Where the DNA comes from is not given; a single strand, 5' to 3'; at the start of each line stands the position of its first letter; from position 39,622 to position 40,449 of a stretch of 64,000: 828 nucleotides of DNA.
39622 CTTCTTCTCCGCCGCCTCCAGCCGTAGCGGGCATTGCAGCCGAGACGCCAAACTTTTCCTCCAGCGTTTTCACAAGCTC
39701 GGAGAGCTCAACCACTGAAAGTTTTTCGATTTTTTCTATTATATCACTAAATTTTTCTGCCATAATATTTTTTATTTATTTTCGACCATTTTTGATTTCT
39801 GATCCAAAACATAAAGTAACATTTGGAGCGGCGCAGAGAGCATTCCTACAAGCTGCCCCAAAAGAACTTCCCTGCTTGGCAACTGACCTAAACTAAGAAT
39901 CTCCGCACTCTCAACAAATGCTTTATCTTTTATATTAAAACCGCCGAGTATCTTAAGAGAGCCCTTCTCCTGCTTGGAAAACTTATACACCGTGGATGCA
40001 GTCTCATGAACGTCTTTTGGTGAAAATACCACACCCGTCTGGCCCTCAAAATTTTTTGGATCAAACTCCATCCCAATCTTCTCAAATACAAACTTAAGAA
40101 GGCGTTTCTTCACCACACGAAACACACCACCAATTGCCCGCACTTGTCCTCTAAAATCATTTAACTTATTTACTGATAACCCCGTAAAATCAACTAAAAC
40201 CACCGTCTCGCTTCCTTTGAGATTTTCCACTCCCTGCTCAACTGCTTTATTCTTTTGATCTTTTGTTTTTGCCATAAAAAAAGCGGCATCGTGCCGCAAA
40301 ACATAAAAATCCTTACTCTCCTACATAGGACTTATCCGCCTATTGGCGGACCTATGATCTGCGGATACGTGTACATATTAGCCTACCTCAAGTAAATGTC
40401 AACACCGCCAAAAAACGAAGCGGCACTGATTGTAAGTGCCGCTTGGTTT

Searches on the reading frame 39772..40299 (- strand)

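Call 73: search_protein_families(library=pfam, proteins=[window:39772-40299:-], max_evalue=0.0001)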
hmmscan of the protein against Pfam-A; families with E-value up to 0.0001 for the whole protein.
window:39772-40299:- (175 aa): 1 family
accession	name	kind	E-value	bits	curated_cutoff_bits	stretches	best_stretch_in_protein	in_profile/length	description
PF00466.25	Ribosomal_L10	-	9.4e-19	67.8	22.8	1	11-109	1-100/100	Ribosomal protein L10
